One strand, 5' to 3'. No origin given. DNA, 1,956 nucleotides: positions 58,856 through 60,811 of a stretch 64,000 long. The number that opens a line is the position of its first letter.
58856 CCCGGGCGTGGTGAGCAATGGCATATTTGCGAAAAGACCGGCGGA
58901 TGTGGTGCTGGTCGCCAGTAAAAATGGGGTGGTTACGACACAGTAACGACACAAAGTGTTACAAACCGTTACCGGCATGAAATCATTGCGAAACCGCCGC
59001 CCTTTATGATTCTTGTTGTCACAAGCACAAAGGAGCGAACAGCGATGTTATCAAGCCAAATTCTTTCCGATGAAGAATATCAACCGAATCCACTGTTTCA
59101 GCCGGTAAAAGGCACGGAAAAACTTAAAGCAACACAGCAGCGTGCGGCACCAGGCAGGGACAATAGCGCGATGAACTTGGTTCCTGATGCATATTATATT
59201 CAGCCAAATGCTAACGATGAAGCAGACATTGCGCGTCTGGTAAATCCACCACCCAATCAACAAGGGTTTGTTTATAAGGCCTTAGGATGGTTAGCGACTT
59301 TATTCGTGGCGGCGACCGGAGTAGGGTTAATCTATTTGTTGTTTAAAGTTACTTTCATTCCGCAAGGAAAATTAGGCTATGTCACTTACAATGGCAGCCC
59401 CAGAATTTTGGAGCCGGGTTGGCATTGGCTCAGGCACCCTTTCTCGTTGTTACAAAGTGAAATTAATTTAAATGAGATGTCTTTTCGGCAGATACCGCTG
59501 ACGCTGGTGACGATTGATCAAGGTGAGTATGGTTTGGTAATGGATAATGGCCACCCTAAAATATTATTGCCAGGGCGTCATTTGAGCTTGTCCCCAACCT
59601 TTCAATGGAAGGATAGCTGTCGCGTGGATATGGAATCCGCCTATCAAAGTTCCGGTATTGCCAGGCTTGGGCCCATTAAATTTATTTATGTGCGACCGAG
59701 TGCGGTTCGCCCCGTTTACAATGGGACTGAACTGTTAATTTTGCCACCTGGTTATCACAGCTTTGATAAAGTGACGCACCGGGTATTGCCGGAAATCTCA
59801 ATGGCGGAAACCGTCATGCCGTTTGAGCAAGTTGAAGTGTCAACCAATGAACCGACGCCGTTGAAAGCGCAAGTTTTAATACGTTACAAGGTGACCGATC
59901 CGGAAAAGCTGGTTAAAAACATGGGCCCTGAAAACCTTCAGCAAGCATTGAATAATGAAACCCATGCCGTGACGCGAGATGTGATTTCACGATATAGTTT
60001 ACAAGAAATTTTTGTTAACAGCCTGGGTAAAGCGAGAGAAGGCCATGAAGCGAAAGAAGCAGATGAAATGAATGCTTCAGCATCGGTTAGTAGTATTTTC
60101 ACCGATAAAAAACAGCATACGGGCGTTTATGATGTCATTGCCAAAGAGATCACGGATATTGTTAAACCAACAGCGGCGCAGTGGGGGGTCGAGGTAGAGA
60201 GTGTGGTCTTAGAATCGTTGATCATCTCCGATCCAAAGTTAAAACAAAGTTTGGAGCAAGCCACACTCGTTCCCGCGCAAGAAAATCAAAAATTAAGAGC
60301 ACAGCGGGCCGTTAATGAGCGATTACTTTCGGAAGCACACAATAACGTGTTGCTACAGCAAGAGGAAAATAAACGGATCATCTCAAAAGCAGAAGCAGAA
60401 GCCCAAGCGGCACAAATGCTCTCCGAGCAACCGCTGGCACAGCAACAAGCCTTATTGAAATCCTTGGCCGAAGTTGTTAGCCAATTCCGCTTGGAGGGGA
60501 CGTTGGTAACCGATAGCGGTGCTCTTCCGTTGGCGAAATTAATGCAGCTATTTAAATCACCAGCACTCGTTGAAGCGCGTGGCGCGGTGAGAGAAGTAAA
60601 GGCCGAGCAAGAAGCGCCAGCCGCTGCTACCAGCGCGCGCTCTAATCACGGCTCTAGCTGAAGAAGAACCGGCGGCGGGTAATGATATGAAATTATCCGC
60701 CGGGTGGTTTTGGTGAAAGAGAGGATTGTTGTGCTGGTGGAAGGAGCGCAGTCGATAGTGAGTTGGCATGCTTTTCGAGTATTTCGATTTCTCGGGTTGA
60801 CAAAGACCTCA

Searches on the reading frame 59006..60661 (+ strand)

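Call 57: search_protein_families(library=pfam, proteins=[window:59006-60661:+], max_evalue=0.0001)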
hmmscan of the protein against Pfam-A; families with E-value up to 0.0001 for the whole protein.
window:59006-60661:+ (551 aa): 1 family
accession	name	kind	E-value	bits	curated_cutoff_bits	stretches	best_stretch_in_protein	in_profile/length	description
PF01145.31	Band_7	-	1e-19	71.7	23.6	1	169-434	2-169/176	SPFH domain / Band 7 family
